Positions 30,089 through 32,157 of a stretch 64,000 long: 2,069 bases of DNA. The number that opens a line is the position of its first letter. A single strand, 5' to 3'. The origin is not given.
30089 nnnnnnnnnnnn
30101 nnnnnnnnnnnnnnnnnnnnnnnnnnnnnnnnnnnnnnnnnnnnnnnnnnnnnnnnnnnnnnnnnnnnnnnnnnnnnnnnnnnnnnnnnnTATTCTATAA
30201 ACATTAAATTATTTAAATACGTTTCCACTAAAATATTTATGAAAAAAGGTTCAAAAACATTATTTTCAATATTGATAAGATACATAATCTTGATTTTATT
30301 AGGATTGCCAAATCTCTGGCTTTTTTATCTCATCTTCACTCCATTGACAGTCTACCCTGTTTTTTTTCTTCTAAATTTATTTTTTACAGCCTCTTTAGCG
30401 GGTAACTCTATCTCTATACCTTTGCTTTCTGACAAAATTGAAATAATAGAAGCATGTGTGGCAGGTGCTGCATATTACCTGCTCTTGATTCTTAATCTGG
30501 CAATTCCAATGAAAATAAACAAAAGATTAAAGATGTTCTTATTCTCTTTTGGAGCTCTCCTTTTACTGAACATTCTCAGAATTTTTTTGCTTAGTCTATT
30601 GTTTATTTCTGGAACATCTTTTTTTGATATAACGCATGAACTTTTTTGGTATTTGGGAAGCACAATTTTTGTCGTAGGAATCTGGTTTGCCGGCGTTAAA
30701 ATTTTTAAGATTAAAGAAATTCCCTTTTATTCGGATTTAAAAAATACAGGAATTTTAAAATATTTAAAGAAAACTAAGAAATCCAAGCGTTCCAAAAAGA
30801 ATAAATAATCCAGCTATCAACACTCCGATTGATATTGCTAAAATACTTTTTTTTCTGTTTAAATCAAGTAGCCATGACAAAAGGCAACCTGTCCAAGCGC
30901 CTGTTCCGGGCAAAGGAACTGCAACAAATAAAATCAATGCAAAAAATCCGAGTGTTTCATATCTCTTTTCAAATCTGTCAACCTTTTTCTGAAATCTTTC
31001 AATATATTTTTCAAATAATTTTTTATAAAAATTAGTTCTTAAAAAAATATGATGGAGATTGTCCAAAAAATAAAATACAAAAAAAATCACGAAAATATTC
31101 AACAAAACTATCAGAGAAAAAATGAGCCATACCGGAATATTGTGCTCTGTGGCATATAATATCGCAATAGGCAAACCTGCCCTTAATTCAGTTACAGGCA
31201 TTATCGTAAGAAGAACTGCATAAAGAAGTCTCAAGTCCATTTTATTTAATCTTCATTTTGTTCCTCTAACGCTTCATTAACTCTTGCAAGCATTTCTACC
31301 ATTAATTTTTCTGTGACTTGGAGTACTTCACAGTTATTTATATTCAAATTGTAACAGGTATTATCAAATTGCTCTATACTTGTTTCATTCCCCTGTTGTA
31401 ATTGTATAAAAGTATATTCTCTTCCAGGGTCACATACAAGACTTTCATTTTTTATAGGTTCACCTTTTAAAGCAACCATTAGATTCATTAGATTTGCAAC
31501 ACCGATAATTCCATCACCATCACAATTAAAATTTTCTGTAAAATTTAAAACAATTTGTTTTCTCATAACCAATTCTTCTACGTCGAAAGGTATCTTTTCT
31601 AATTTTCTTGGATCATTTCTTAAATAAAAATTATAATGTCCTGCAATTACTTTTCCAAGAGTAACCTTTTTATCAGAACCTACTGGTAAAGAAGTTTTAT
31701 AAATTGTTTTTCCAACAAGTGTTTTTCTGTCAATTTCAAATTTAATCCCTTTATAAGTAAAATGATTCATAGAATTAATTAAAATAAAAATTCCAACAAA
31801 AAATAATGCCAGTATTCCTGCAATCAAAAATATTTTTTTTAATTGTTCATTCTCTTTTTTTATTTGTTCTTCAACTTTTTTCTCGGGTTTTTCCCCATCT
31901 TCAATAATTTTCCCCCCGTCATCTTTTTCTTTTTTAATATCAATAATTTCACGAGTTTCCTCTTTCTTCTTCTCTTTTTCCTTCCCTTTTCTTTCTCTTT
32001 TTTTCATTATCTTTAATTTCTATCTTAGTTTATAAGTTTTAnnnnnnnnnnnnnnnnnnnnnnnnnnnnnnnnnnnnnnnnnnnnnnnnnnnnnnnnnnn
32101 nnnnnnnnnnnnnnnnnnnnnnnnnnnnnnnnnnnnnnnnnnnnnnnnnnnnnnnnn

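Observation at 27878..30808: Mini archaeosortase-like gene next to a C-terminally anchored surface protein; possible new x-T-G-x-I-I sorting signal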

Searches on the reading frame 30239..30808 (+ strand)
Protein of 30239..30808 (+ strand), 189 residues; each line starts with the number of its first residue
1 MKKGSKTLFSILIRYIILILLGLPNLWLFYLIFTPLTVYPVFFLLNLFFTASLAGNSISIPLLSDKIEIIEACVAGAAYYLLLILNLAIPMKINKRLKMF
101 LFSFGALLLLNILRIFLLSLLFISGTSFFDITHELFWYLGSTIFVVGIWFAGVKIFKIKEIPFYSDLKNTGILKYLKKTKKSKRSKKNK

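Call 3: search_protein_families(library=ncbifam, proteins=[window:30239-30808:+], max_evalue=1)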
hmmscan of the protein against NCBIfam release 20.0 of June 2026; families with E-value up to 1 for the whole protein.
window:30239-30808:+ (189 aa): 8 families
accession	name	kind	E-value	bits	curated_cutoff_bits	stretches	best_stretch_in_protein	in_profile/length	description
NF033505.2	paceosortase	exception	1.2e-64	217.4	80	1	9-169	2-161/167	pacearchaeosortase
TIGR04178.1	exo_archaeo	signature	9.8e-09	35.4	23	1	67-155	1-94/97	exosortase/archaeosortase family protein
NF046081.1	exosort_XrtX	exception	0.00013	21.9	170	1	66-155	72-161/168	exosortase X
NF045528.1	heimosortase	equivalog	0.0053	16.8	130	1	46-156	65-175/199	heimdallarchaeosortase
NF046083.1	exosort_XrtY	exception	0.0056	16.6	160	1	63-138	79-154/168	exosortase Y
NF012138.0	exosort_XrtR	exception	0.013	15.6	150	1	72-149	71-146/160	exosortase R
TIGR04177.1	exosort_XrtH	exception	0.16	12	86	1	16-153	10-152/158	exosortase H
TIGR04300.1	exosort_XrtM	exception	0.52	10.7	125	1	66-149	54-136/150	exosortase family protein XrtM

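Call 4: search_protein_families(library=pfam, proteins=[window:30239-30808:+], max_evalue=1)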
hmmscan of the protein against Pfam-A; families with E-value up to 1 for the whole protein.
window:30239-30808:+ (189 aa): 0 families

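Call 12: find_homologous_proteins(query=window:30239-30808:+)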
Query window:30239-30808:+ (189 aa): 1951 proteins with E <= 0.001 among 4382 candidates; the best 120 are listed.
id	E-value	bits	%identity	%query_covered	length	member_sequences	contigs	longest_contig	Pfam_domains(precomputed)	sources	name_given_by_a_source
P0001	8.8e-111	386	100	100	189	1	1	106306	-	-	-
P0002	2.9e-82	293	73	90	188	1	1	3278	-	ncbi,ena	-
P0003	1.3e-81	291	75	93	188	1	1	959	-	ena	-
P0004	5.4e-81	289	73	92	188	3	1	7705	-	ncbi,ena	-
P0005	2.2e-80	287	79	92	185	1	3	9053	-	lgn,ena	-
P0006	3.3e-80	286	77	92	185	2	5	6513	-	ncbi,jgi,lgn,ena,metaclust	metaclust:\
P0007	5.1e-80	286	74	90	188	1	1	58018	-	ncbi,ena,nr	ncbi:pacearchaeosortase [Candidatus Pacearchaeota archaeon]|nr:pacearchaeosortase [Candidatus Pacear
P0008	1.1e-79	285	75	97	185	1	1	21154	-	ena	-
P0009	3.4e-79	283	75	92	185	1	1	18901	-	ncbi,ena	-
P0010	2.0e-78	281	77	92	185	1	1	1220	-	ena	-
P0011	2.2e-78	280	75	92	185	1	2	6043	-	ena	-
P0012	4.6e-78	279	76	92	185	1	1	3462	-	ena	-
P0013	1.1e-77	278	75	92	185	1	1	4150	-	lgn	-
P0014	1.3e-77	278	73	92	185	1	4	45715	-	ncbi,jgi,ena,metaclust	metaclust:\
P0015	1.3e-77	278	74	92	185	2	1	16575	-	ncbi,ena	-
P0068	4.5e-60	221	70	88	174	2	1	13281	PF09721.16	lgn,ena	-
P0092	4.9e-59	217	66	89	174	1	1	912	PF09721.16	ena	-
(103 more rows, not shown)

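Call 13: find_related_loci(query=window:30239-30808:+, collection=genome_contigs, flank=10000)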
Query window:30239-30808:+ (189 aa) in genome_contigs; peptide patterns used: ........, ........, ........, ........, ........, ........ (x = any residue, [..] = any of these).
598 stretches matched a pattern (row limit reached: there are more); 22 encode a relative of the query (tblastn E <= 1e-3); 22 distinct loci.
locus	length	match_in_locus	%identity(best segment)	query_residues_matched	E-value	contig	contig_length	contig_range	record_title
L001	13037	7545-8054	74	1-171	3e-73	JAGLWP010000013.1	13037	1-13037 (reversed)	MAG: Candidatus Pacearchaeota archaeon isolate RS_12_27 ZL285.bin.27.fa_13, whole genome shotgun sequence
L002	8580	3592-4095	67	1-168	5e-67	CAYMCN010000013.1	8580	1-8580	MAG TPA_asm: Candidatus Woesearchaeota archaeon isolate binchicken_co201_7 genome assembly, contig: NODE_9433_length_858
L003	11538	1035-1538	68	1-169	3e-67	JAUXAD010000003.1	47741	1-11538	MAG: archaeon isolate CSMAG_2753 CSMAG_2753_k141_289449_length_47741_cov_15.0552, whole genome shotgun sequence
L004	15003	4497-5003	64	1-168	9e-64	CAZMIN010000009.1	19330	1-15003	MAG TPA_asm: Candidatus Woesearchaeota archaeon isolate binchicken_co85_65 genome assembly, contig: NODE_1594_length_193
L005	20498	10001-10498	65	1-166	4e-63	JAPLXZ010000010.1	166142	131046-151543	MAG: Candidatus Pacearchaeota archaeon isolate LacPavin_0920_SED3_MAG_32_16 LacPavin_0920_SED3_scaffold_1052534, whole g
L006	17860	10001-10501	63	1-168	9e-62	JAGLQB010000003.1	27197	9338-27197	MAG: Candidatus Pacearchaeota archaeon isolate RS_8_33 ROV157_8.bin.33.fa_3, whole genome shotgun sequence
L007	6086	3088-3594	59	1-168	7e-60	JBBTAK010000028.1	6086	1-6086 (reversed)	MAG: Nanoarchaeota archaeon isolate H43-bin094_1 H43_bin094_1_000000000028, whole genome shotgun sequence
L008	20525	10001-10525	63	2-177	3e-57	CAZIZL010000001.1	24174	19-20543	MAG TPA_asm: Candidatus Woesearchaeota archaeon isolate SRP050083_co2_601 genome assembly, contig: NODE_1329_length_2417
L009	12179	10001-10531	59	1-178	4e-55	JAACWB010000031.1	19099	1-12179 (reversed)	MAG: archaeon isolate CG_2015-01t_29_47 CG_2015-01t_curated_scaffold_1584, whole genome shotgun sequence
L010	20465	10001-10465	63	14-168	2e-55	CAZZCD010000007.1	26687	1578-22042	MAG TPA_asm: Candidatus Woesearchaeota archaeon isolate SRP068000_co1_158 genome assembly, contig: NODE_2135_length_2668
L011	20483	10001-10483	59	6-168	4e-52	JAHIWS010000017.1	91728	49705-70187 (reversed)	MAG: Nanoarchaeota archaeon isolate MM_PW_MetaG.mb.9 MM_PW_MetaG.mb.9_k141_435996, whole genome shotgun sequence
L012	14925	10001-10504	55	1-168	1e-50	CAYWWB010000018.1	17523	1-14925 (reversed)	MAG TPA_asm: Candidatus Woesearchaeota archaeon isolate SRP332253_co1_99 genome assembly, contig: NODE_5274_length_17523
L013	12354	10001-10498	54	3-168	1e-48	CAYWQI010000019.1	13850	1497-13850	MAG TPA_asm: Candidatus Woesearchaeota archaeon isolate SRP252850_co1_44 genome assembly, contig: NODE_8287_length_13850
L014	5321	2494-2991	59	1-167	2e-47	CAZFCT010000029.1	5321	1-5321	MAG TPA_asm: Candidatus Woesearchaeota archaeon isolate SRP192927_co6_245 genome assembly, contig: NODE_43231_length_532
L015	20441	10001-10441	61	22-168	4e-46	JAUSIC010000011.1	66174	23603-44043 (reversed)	MAG: Nanoarchaeota archaeon isolate E14_metabat.bin.221 E14_k141_327578, whole genome shotgun sequence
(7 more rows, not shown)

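Call 28: search_solved_structures(query=A1, max_evalue=1)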
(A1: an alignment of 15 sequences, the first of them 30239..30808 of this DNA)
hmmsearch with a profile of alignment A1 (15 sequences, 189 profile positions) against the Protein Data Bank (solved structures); distinct sequences matched with E-value up to 1: 0.

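Call 33: find_related_loci(query=A1, collection=metagenome_contigs, flank=10000)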
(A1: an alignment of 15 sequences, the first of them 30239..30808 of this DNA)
Query A1 (189 aa) in metagenome_contigs; peptide patterns used: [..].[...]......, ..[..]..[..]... (x = any residue, [..] = any of these).
600 stretches matched a pattern (row limit reached: there are more); 426 encode a relative of the query (tblastn E <= 1e-3); the best 80 are kept; 80 distinct loci.
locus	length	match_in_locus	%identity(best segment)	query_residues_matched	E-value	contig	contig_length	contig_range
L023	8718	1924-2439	74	1-173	2e-78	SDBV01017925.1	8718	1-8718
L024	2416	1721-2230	73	1-171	2e-73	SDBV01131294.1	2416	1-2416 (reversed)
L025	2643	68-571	69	1-169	3e-72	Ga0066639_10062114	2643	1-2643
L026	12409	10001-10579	64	1-189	6e-71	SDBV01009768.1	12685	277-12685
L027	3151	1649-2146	71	1-167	1e-70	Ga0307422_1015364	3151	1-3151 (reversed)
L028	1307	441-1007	65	1-188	6e-74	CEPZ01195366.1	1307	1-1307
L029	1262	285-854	64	1-189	9e-74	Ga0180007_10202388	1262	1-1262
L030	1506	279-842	65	1-188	3e-72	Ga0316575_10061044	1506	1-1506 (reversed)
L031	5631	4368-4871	67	1-168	8e-67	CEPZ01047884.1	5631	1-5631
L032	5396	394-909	70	1-173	4e-67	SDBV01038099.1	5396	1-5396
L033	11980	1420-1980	64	1-186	4e-67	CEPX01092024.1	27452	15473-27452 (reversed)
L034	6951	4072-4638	58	1-186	3e-66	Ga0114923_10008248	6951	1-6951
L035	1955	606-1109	64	1-169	3e-67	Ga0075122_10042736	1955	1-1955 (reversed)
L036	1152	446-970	63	1-174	8e-70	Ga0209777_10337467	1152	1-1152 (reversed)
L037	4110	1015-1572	61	1-187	8e-65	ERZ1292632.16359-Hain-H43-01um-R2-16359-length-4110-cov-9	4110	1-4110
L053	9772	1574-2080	60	1-168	1e-60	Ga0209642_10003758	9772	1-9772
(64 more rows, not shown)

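Call 34: predict_structure(alignment_id=A1)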
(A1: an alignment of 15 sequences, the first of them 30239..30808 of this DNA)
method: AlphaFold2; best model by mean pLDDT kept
length: 189 residues; sequences in the alignment: 15
mean_pLDDT: 72.8   pTM: 0.58
mean pLDDT of the five models: 72.8, 70.1, 66.8, 66.5, 55.7
residues with pLDDT >= 90: 0; 70-90: 130; 50-70: 47; < 50: 12
segments of 3 or more residues with pLDDT < 50: 179-189
pLDDT, mean of each block of 10 residues (from residue 1): 66 78 70 73 79 77 68 66 81 85 86 78 71 74 83 82 65 54 44
secondary structure, 60 per line:
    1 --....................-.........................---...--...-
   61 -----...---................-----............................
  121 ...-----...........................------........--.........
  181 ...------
elements in order: H3-22 H24-48 E52-54 E57-59 E66-68 H72-87 H93-123 H129-155 H162-169 H172-183

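Call 41: search_protein_families(library=pfam, proteins=[L053:2106-2732:+], max_evalue=0.01)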
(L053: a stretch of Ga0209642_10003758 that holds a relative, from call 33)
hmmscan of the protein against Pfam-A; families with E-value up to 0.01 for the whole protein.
L053:2106-2732:+ (208 aa): 3 families
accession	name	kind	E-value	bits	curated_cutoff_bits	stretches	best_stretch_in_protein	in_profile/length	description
PF09335.16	VTT_dom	-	4.6e-22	79.2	33.9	1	33-163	1-122/123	VTT domain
PF13858.11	DUF4199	-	0.005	17.7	32.3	1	149-200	4-56/165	Protein of unknown function (DUF4199)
PF24709.1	DUF7670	-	0.0052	17.6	29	1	104-198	31-117/118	Domain of unknown function (DUF7670)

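Call 44: fold_search(model_id=the predicted structure, library=pdb)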
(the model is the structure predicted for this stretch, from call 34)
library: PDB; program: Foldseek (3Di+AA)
matches with E <= 10: 34; with E <= 0.001: 0
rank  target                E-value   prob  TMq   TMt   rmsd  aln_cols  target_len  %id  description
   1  8p1u_A                1.5e+00  0.06  0.16  0.10  19.7       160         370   16  Structure of divisome complex FtsWIQLB (released 2024-05-22)
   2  7bmh_B                1.6e+00  0.09  0.24  0.20  16.2       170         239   15  Crystal structure of a light-driven proton pump LR (Mac) from Leptosphaeria maculans (released 2021-07-07)
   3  4wav_B                2.1e+00  0.07  0.22  0.20  13.7       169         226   13  Crystal Structure of Haloquadratum walsbyi bacteriorhodopsin mutant D93N (released 2015-09-23)
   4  6bas                  2.1e+00  0.06  0.18  0.13  15.0       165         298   13  Crystal structure of Thermus thermophilus Rod shape determining protein RodA D255A mutant (Q5SIX3_THET8) (released 2018-03-28)
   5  6pl5_A                2.5e+00  0.03  0.13  0.09  19.1       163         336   15  Structural coordination of polymerization and crosslinking by a peptidoglycan synthase complex (released 2020-03-18)
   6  9dlp_B                2.7e+00  0.03  0.13  0.08  18.4       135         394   14  Cryo-EM structure of human TREX-2 complex bound to DDX39B(UAP56) (released 2025-06-04)
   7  6dfk_H                3.5e+00  0.03  0.17  0.16  17.0       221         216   10  Crystal structure of the 11S subunit of the Plasmodium falciparum proteasome, PA28 (released 2019-08-07)
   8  4xu4                  4.4e+00  0.10  0.24  0.24   7.4        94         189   13  Crystal structure of a mycobacterial Insig homolog MvINS from Mycobacterium vanbaalenii at 1.9A resolution (released 2015-10-14)
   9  8rtd_I                4.9e+00  0.03  0.16  0.15  12.5       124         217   18  Stalk-Arches-IMC structure from the fully-assembled R388 type IV secretion system determined by cryo-EM. (released 2024-06-19)
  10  1rx0_C                5.2e+00  0.04  0.19  0.13   9.0       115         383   15  Crystal structure of isobutyryl-CoA dehydrogenase complexed with substrate/ligand. (released 2004-04-20)
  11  7zuv_A                5.8e+00  0.04  0.11  0.08  10.0        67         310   16  Crystal structure of Chlamydomonas reinhardtii chloroplastic sedoheptulose-1,7-bisphosphatase in reducing conditions (released 2023-05-24)
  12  9ebi_R                6.1e+00  0.13  0.28  0.20   6.5        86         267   19  Human adenosine A3 receptor Gi complex (mini-Gsi chimera) bound to Piclidenoson (CF101, IB-MECA) (released 2025-08-20)
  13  3ze3_D                6.1e+00  0.10  0.27  0.40   5.7        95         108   13  Crystal structure of the integral membrane diacylglycerol kinase - delta7 (released 2013-05-22)
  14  8r0n_A                6.9e+00  0.06  0.31  0.23  15.7       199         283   16  Cryo-EM structure of the microbial rhodopsin CryoR1 at pH 10.5 in detergent in the ground state (released 2025-05-14)
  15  7nao_e                6.9e+00  0.05  0.20  0.18  19.0       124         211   17  Human PA28-20S proteasome complex (released 2022-11-02)
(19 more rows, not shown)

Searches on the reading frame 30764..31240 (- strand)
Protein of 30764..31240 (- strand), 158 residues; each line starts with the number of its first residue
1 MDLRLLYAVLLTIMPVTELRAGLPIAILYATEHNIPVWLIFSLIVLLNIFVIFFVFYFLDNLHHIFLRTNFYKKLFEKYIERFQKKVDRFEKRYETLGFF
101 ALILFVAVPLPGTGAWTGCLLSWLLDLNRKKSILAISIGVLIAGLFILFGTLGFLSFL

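Call 3: search_protein_families(library=ncbifam, proteins=[window:30764-31240:-], max_evalue=1)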
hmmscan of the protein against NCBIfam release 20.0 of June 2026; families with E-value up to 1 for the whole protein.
window:30764-31240:- (158 aa): 1 family
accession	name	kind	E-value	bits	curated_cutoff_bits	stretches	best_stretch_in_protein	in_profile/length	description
NF046000.1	MAG1210_fam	subfamily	0.59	8.7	275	1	77-156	42-119/550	MAG1210 family protein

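Call 4: search_protein_families(library=pfam, proteins=[window:30764-31240:-], max_evalue=1)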
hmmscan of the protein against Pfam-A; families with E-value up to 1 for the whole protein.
window:30764-31240:- (158 aa): 2 families
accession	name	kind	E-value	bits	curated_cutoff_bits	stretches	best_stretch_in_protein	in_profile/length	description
PF06695.16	Sm_multidrug_ex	-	7.3e-33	114.2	30.7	1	18-145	1-120/121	Putative small multi-drug export protein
PF14907.12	NTP_transf_5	-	0.12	12.4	31.2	1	59-128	139-209/249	Uncharacterised nucleotidyltransferase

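Call 41: search_protein_families(library=pfam, proteins=[window:30764-31240:-], max_evalue=0.01)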
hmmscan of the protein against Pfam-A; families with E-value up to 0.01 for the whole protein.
window:30764-31240:- (158 aa): 1 family
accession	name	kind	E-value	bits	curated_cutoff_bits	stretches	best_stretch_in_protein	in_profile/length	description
PF06695.16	Sm_multidrug_ex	-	7.3e-33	114.2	30.7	1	18-145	1-120/121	Putative small multi-drug export protein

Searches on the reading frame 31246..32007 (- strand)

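Call 3: search_protein_families(library=ncbifam, proteins=[window:31246-32007:-], max_evalue=1)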
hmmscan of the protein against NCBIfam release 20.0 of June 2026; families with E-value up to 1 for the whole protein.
window:31246-32007:- (253 aa): 4 families
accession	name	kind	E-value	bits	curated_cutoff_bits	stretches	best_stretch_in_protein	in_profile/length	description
NF045999.1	MAG1140_fam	equivalog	0.049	13.8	35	1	58-102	8-52/126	MAG1140 family protein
NF045974.1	conju_CD1108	subfamily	0.05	13.4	100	1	3-84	7-79/190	CD1108 family mobile element protein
TIGR04145.2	Firmicu_CTERM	equivalog_domain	0.054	13.4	50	1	183-228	25-70/191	Firmicu-CTERM sorting domain-containing protein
TIGR04211.1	SH3_and_anchor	equivalog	0.52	9.9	65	1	3-75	109-180/198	TIGR04211 family SH3 domain-containing protein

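Call 4: search_protein_families(library=pfam, proteins=[window:31246-32007:-], max_evalue=1)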
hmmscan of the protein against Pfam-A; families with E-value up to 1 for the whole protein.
window:31246-32007:- (253 aa): 2 families
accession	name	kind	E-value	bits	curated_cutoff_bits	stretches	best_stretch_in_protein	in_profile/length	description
PF19297.4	QcrA_N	-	0.0016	18.3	27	1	11-87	11-83/222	QcrA subunit N-terminal region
PF16718.10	IFS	-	0.048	14.2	30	1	49-139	69-160/164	Immunity factor for SPN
